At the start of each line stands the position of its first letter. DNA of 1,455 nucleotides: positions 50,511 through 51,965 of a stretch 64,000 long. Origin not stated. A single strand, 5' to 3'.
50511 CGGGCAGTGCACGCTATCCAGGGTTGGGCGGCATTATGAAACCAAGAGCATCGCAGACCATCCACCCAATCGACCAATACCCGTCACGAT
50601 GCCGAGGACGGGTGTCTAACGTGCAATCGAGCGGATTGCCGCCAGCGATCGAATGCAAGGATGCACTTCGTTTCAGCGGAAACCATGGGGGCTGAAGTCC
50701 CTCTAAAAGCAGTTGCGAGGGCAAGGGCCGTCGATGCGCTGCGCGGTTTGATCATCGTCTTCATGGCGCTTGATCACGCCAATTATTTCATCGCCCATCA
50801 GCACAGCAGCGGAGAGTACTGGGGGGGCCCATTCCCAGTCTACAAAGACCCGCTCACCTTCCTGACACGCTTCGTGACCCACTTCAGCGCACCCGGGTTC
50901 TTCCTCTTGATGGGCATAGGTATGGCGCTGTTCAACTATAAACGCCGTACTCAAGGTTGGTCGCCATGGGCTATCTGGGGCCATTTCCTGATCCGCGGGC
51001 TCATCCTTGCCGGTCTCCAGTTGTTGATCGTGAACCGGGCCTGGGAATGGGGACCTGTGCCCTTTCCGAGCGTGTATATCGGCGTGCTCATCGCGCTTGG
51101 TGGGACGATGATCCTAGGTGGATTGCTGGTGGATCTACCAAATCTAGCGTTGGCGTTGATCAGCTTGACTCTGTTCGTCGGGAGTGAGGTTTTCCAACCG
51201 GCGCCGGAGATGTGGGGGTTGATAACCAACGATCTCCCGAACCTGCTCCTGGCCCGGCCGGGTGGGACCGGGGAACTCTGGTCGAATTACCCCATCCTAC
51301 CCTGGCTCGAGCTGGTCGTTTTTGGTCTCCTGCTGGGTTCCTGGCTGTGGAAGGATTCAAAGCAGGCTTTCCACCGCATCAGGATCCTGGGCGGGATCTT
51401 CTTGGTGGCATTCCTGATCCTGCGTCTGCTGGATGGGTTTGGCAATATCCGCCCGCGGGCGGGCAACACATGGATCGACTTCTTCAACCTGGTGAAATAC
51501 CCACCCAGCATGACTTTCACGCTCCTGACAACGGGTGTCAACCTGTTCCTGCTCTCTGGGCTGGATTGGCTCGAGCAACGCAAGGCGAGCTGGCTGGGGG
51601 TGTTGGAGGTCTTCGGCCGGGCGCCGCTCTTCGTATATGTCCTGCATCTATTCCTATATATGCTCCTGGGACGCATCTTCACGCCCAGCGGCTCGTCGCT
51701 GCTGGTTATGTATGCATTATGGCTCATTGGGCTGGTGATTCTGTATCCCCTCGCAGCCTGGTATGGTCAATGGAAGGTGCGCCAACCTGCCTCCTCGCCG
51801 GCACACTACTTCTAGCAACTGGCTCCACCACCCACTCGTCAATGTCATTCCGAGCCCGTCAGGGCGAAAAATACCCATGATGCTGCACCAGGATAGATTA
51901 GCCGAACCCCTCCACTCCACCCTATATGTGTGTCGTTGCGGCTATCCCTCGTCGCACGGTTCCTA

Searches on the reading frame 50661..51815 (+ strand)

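Call 47: search_protein_families(library=pfam, proteins=[window:50661-51815:+], max_evalue=0.1)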
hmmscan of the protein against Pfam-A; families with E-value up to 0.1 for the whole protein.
window:50661-51815:+ (384 aa): 3 families
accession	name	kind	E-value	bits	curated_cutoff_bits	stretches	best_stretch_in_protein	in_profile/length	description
PF07786.18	HGSNAT_cat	-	4e-14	53.1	22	1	20-238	1-193/222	Heparan-alpha-glucosaminide N-acetyltransferase, catalytic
PF01757.29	Acyl_transf_3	-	1.1e-07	31.7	31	2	216-360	188-318/326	Acyltransferase domain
PF10129.15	OpgC_C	-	2.5e-06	27.1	21.4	1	148-372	148-357/358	OpgC protein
